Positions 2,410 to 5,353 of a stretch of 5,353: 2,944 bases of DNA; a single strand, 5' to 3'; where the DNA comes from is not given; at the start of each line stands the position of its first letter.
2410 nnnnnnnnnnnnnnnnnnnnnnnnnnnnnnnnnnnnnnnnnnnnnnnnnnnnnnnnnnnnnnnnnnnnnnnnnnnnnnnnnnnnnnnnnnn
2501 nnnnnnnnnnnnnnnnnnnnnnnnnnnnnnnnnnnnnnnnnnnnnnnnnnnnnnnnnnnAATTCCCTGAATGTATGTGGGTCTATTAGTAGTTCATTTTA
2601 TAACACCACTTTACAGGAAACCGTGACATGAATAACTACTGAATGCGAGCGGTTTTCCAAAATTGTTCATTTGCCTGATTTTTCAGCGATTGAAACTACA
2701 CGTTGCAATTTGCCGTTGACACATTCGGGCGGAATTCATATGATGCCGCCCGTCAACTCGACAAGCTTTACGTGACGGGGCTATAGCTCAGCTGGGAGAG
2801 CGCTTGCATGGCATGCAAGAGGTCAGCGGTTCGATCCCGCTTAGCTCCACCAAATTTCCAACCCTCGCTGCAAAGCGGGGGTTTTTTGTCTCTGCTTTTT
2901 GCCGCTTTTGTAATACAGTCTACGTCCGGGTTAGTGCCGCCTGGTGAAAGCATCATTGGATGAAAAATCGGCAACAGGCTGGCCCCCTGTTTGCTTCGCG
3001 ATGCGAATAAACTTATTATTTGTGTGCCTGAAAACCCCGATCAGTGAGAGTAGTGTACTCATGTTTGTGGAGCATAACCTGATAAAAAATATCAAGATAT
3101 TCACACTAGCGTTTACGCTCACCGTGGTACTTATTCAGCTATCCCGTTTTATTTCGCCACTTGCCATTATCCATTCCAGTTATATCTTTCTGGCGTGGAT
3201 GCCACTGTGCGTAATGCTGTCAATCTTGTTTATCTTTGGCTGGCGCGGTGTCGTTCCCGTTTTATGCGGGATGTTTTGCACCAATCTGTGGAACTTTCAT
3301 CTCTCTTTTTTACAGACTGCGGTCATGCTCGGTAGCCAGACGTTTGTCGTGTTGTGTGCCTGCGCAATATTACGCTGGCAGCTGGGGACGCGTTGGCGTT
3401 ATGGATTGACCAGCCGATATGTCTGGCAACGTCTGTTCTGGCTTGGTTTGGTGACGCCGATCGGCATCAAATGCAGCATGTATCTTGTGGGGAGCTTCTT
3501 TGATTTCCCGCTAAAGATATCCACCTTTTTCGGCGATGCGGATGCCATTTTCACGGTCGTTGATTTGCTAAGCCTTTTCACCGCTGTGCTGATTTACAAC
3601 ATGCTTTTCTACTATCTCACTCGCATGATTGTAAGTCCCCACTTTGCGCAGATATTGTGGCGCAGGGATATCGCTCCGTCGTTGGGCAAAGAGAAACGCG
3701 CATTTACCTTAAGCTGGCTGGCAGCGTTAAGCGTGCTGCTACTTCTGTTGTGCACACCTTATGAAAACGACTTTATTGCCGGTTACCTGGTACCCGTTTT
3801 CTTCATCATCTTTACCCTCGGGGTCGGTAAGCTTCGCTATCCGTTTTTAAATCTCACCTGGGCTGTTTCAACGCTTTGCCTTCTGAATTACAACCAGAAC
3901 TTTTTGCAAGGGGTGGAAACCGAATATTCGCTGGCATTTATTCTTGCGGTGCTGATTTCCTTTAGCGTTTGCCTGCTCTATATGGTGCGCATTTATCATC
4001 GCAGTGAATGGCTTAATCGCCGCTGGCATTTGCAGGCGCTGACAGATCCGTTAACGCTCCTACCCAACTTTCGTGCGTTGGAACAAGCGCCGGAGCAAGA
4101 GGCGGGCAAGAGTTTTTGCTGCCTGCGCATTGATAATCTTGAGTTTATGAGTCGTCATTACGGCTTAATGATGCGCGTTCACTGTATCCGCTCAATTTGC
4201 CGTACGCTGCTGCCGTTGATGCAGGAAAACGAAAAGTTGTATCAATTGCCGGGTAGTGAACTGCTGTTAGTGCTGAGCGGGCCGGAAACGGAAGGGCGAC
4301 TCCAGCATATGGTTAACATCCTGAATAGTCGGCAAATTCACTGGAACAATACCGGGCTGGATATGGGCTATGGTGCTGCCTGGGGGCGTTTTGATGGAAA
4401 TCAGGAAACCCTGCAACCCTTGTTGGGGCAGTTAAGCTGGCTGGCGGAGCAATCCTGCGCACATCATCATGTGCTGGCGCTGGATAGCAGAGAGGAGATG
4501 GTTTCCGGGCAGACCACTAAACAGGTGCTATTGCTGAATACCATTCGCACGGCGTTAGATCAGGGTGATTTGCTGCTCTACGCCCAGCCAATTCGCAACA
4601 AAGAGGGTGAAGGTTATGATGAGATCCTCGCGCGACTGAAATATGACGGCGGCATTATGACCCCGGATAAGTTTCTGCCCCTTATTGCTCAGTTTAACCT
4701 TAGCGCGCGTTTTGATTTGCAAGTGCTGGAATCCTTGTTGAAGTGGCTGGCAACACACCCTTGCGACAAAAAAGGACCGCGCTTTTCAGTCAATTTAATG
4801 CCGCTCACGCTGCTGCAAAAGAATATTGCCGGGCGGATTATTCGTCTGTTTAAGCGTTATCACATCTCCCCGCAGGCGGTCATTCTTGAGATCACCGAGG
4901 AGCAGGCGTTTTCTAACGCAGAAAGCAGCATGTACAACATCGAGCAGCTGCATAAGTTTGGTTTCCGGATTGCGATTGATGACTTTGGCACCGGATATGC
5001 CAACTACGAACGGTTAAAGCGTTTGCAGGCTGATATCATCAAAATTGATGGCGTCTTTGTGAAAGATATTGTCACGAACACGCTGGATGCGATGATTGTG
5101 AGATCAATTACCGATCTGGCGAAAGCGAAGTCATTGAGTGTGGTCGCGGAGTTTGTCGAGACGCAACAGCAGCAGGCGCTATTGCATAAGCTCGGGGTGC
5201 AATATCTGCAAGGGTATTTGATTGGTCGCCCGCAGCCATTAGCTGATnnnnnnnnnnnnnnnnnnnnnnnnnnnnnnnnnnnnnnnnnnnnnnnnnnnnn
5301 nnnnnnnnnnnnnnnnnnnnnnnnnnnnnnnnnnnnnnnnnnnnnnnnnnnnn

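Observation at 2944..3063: pdeA reading frame stays open 117 nt upstream of the presumed start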

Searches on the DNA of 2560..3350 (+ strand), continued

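Call 60: search_dna_similar(query=window:2700-2930:+, collection=ecoli_genomes, mode=near, max_rows=12, rows=best)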
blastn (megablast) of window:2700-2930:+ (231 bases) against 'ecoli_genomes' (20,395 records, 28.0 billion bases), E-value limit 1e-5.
Records with a match: 5428; places in all: 10789; records where one place covers at least 80% of the query: 133.
Genomes with a match: 5426 of 5426; with a place that covers at least 80% of the query: 133. Places per genome that has any: lowest 1, median 2, highest 6. On chromosomes: 10784 places; on plasmids: 5.
Best place of each record, by identity: >=99% 4316; 95-99% 1112.
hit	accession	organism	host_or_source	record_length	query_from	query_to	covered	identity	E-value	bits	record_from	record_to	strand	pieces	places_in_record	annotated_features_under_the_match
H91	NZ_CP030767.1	Escherichia coli strain 2017C-4109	missing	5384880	1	231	100%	100.0%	1e-116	427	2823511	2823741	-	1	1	tRNA-Ala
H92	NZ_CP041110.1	Escherichia coli strain ECCTRSRTH03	Swine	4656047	1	231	100%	100.0%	1e-116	427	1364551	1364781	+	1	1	tRNA-Ala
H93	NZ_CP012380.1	Escherichia coli strain WAT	park pond water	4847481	1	231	100%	100.0%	1e-116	427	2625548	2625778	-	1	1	tRNA-Ala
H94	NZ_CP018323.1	Escherichia coli strain KSC9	porcine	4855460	1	231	100%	100.0%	1e-116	427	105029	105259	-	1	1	tRNA-Ala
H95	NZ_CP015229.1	Escherichia coli strain 06-00048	alfalfa sprout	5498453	1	231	100%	100.0%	1e-116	427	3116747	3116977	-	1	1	tRNA-Ala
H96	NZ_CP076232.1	Escherichia coli O157:H7 strain 7.1_Anguil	Rectal swab of live bovine cattle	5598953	1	231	100%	100.0%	1e-116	427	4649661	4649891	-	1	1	tRNA-Ala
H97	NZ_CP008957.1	Escherichia coli O157:H7 str. EDL933 strain EDL933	-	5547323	1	231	100%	100.0%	1e-116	427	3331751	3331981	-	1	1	tRNA-Ala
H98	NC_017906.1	Escherichia coli Xuzhou21 strain Xuzhou21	-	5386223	1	231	100%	100.0%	1e-116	427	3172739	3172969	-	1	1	tRNA-Ala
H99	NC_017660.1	Escherichia coli KO11FL strain KO11FL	-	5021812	1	231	100%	100.0%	1e-116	427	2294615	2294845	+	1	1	tRNA-Ala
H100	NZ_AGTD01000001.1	Escherichia coli UMNF18 strain UMNF18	porcine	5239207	1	231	100%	100.0%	1e-116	427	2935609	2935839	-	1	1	tRNA-Ala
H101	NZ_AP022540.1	Escherichia coli strain THO-010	Homo sapiens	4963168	1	231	100%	100.0%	1e-116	427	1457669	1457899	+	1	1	tRNA-Ala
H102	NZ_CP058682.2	Escherichia coli strain MBT-5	ready to eat mixed salad leaves ...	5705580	1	231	100%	100.0%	1e-116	427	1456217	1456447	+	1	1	tRNA-Ala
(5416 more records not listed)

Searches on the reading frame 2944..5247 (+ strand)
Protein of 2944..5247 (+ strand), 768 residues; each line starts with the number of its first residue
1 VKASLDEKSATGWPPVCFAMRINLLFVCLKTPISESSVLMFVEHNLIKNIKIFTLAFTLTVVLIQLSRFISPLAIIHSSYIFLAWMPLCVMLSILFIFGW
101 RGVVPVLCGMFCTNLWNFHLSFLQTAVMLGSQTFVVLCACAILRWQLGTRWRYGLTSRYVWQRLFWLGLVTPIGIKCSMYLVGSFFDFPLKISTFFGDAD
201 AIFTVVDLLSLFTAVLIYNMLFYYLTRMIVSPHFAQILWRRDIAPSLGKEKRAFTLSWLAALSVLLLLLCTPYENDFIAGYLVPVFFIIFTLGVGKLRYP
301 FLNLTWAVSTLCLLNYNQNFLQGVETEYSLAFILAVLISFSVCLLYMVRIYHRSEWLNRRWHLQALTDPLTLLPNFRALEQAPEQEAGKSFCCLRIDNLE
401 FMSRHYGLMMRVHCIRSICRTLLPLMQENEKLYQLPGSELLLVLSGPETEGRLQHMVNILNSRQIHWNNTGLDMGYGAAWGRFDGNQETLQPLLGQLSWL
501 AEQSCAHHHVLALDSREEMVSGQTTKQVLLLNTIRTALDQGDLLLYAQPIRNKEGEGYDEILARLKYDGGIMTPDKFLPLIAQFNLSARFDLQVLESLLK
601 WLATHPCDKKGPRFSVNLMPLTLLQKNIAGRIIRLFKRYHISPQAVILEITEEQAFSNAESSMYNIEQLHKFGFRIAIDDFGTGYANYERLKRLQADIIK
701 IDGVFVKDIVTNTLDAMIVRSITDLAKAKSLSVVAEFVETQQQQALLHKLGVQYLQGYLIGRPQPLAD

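Call 10: find_homologous_proteins(query=window:2944-5247:+, max_evalue=1e-50)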
Query window:2944-5247:+ (768 aa): 328 proteins with E <= 1e-50 among 8000 candidates; the best 120 are listed.
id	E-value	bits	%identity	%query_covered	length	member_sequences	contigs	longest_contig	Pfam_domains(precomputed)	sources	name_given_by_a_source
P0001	0.0e+0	1648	99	95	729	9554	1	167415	PF05231.20,PF00563.26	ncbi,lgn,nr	ncbi:EAL domain-containing protein [Escherichia coli]|nr:EAL domain-containing protein [Escherichia 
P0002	0.0e+0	1521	91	98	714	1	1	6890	PF05231.20,PF00563.26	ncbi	-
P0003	0.0e+0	1470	86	95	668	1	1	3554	PF05231.20,PF00563.26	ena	-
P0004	0.0e+0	1382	97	61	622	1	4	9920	PF05231.20,PF00563.26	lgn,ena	-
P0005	0.0e+0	1376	97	61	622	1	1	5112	PF05231.20,PF00563.26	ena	-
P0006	0.0e+0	1360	96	61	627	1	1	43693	PF05231.20,PF00563.26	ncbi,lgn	ncbi:sensor domain-containing phosphodiesterase [Escherichia coli]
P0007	0.0e+0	1344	100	42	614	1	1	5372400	PF05231.20,PF00563.26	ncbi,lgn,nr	ncbi:MASE1 domain-containing protein [Escherichia coli]|nr:MASE1 domain-containing protein [Escheric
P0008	0.0e+0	1278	88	83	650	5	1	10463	PF05231.20,PF00563.26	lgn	-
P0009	0.0e+0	1216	70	97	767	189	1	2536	PF05231.20,PF00563.26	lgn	-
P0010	0.0e+0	1213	71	97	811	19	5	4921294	PF05231.20,PF00563.26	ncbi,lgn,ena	-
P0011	0.0e+0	1206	71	95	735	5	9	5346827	PF05231.20,PF00563.26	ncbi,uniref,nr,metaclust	ncbi:bifunctional diguanylate cyclase/phosphodiesterase [Citrobacter rodentium]|uniref:Signal transd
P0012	0.0e+0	1204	71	95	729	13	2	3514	PF05231.20,PF00563.26,PF00990.27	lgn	-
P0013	0.0e+0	1195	71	95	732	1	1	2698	PF05231.20,PF00563.26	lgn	-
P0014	0.0e+0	1186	70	95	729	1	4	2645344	PF05231.20,PF00563.26,PF00990.27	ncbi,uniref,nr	ncbi:hypothetical protein C3432_04360 [Citrobacter amalonaticus]|uniref:EAL domain-containing protei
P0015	0.0e+0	1171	68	95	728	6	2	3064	PF05231.20,PF00563.26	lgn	-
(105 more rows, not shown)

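Call 14: find_related_loci(query=A2, collection=genome_contigs, flank=1500)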
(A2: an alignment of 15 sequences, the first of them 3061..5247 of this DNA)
Query A2 (729 aa) in genome_contigs; peptide patterns used: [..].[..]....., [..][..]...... (x = any residue, [..] = any of these).
600 stretches matched a pattern (row limit reached: there are more); 492 encode a relative of the query (tblastn E <= 1e-3); the best 80 are kept; 80 distinct loci.
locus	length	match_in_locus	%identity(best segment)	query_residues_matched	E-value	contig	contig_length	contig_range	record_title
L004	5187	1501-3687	94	1-729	0e+0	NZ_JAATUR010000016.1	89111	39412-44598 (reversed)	Escherichia coli strain SCPM-O-B-8794 16length=89111, whole genome shotgun sequence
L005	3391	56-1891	95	118-729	0e+0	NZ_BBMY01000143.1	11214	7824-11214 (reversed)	Escherichia albertii NBRC 107761 = DSM 17582 strain NBRC 107761, whole genome shotgun sequence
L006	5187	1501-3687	67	1-729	0e+0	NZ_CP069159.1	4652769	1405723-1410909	Citrobacter sp. R56 chromosome, complete genome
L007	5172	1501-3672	68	6-729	0e+0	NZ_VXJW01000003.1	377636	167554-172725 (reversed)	Salmonella enterica subsp. arizonae strain CCUG 6322T contig_0000003, whole genome shotgun sequence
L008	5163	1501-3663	58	8-729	0e+0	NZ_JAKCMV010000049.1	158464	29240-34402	Enterobacter asburiae strain INSAq146 Aq146_contig_49, whole genome shotgun sequence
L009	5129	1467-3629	56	10-729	0e+0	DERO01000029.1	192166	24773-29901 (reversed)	MAG TPA_asm: Leclercia adecarboxylata isolate UBA3338 UBA3338_contig_12, whole genome shotgun sequence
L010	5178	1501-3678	57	3-729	0e+0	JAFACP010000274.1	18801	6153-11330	MAG: Proteobacteria bacterium isolate OH_SBB_50 k127_665794, whole genome shotgun sequence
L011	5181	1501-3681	56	3-729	0e+0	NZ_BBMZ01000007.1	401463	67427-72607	Pseudescherichia vulneris NBRC 102420, whole genome shotgun sequence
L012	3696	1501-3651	55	11-727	0e+0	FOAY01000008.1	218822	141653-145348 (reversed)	Kosakonia sacchari strain SP1 genome assembly, contig: Ga0060208_108, whole genome shotgun sequence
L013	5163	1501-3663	57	10-729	0e+0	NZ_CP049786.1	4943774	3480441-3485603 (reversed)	Leclercia sp. 29361 chromosome, complete genome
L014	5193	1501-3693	54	1-729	0e+0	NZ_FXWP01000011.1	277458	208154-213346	Kosakonia pseudosacchari strain JM-387, whole genome shotgun sequence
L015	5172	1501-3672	57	6-729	0e+0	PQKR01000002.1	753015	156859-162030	Escherichia sp. ESNIH1 NODE_2, whole genome shotgun sequence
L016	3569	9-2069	58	42-729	0e+0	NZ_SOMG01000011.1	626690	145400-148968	Lelliottia nimipressuralis strain 51 GCID_CRU_0002_NODE_2.ctg_1, whole genome shotgun sequence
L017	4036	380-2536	54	10-728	0e+0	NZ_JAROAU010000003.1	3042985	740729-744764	Kosakonia cowanii strain 282A-S69 282A_S69_3, whole genome shotgun sequence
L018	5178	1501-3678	53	3-728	0e+0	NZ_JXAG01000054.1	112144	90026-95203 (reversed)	Enterobacter sp. Bisph1 contig054, whole genome shotgun sequence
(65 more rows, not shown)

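Call 41: find_encoding_contigs(protein=P0002, flank=1500, max_places=3)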
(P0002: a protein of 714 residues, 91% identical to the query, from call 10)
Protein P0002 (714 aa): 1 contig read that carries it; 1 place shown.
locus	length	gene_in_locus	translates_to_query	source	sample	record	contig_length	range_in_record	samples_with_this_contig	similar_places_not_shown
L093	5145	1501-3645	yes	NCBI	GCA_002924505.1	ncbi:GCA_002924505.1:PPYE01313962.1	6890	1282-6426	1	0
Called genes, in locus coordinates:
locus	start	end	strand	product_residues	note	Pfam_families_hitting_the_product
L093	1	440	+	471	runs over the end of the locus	PF00749:tRNA-synt_1c, PF19269:Anticodon_2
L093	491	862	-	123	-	PF07037:YfeC-like, PF12728:HTH_17 (weak)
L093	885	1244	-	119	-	PF07037:YfeC-like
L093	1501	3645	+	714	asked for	PF05231:MASE1, PF00563:EAL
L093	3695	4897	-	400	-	PF01773:Nucleos_tra2_N, PF07670:Gate, PF07662:Nucleos_tra2_C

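Call 42: find_encoding_contigs(protein=P0008, flank=1500, max_places=3)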
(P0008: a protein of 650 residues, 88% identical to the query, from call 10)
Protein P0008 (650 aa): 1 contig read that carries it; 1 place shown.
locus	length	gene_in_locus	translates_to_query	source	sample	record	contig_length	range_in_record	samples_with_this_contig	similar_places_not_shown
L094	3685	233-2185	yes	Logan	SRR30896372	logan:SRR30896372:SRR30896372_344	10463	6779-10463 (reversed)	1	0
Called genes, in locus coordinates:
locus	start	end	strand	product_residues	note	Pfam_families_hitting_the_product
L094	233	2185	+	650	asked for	PF05231:MASE1, PF00563:EAL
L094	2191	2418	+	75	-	PF00563:EAL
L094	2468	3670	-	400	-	PF01773:Nucleos_tra2_N, PF07670:Gate, PF07662:Nucleos_tra2_C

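Call 52: list_cluster_members(proteins=[window:2944-5247:+, window:3001-5247:+, window:3061-5247:+])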
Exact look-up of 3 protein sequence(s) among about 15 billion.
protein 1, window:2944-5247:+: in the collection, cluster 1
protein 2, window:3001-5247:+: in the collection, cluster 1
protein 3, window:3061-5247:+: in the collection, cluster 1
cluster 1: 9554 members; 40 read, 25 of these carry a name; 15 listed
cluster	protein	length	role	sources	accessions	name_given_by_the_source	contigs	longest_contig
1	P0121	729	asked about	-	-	sensor domain-containing phosphodiesterase [Escherichia coli] | EAL domain-containing protein (putative c-di-GMP-specific phosphodiesterase class ... | Probable cyclic di-GMP phosphodiesterase PdeA n=196 Tax=root TaxID=1 RepID=PDEA_ECOLI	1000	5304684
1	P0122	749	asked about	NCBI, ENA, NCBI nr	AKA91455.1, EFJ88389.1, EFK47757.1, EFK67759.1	cyclic diguanylate phosphodiesterase (EAL) domain protein [Escherichia coli MS 124-1] | uncharacterized protein YfeA [Escherichia coli VR50]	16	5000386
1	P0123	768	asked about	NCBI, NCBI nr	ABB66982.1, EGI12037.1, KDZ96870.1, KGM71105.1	putative Diguanylate cyclase/phosphodiesterase domain 1 Diguanylate ... | conserved hypothetical protein [Shigella boydii Sb227]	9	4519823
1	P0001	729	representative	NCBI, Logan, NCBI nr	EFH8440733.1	EAL domain-containing protein [Escherichia coli]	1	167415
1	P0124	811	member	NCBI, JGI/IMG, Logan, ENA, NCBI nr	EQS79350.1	diguanylate cyclase [Escherichia coli HVH 162 (4-5627982)] | EAL domain-containing protein (putative c-di-GMP-specific phosphodiesterase class ...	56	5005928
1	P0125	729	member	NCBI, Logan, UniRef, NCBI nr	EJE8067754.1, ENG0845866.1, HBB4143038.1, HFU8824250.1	sensor domain-containing phosphodiesterase [Escherichia coli] | bifunctional diguanylate cyclase/phosphodiesterase n=1 Tax=Escherichia coli TaxID=562 ...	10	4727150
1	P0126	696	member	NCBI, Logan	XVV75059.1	putative cyclic di-GMP phosphodiesterase PdeA [Escherichia coli]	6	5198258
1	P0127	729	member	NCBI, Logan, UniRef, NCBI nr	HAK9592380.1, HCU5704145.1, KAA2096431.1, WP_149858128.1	TPA: sensor domain-containing phosphodiesterase [Escherichia coli] | bifunctional diguanylate cyclase/phosphodiesterase n=1 Tax=Escherichia coli TaxID=562 ... | sensor domain-containing phosphodiesterase [Escherichia coli]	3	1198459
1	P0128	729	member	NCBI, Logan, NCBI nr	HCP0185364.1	TPA: sensor domain-containing phosphodiesterase [Escherichia coli] | sensor domain-containing phosphodiesterase [Escherichia coli]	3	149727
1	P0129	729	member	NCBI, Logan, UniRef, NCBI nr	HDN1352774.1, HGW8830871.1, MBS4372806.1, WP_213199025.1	sensor domain-containing phosphodiesterase [Escherichia coli] | bifunctional diguanylate cyclase/phosphodiesterase n=1 Tax=Escherichia coli TaxID=562 ...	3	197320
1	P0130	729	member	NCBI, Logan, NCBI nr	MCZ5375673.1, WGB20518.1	sensor domain-containing phosphodiesterase [Escherichia coli]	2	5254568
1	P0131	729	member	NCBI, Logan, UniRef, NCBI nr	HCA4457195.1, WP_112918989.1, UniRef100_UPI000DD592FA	bifunctional diguanylate cyclase/phosphodiesterase [Escherichia coli] | bifunctional diguanylate cyclase/phosphodiesterase n=1 Tax=Escherichia coli TaxID=562 ... | sensor domain-containing phosphodiesterase [Escherichia coli]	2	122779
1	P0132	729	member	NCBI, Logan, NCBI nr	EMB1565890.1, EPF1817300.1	bifunctional diguanylate cyclase/phosphodiesterase [Escherichia coli] | sensor domain-containing phosphodiesterase [Escherichia coli]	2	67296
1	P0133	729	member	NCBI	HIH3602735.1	TPA: bifunctional diguanylate cyclase/phosphodiesterase [Escherichia coli]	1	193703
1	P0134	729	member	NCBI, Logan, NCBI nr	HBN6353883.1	TPA: sensor domain-containing phosphodiesterase [Escherichia coli] | sensor domain-containing phosphodiesterase [Escherichia coli]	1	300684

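Call 53: find_encoding_contigs(protein=P0003, flank=600, max_places=2)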
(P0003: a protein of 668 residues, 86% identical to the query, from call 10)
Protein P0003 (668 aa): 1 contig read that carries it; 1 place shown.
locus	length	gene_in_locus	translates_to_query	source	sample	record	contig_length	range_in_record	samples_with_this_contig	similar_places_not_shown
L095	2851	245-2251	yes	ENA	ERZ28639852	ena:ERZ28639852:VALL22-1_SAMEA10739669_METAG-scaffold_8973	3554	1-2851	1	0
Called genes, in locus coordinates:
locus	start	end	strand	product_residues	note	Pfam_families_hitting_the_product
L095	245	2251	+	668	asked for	PF05231:MASE1, PF00563:EAL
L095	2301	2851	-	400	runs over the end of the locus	-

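Call 59: profile_search(protein=window:2944-5247:+)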
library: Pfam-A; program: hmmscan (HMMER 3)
A. the first sequence (768 residues): domains with independent E <= 10: 3; with E <= 0.001: 3
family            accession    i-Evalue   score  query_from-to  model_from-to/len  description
MASE1             PF05231.19    4.4e-67   226.7      55-354         2-298/299  MASE1
EAL               PF00563.25      3e-59   200.7     532-763         2-236/236  EAL domain
GGDEF             PF00990.26     0.0008    19.7     365-461         1-108/161  Diguanylate cyclase, GGDEF domain
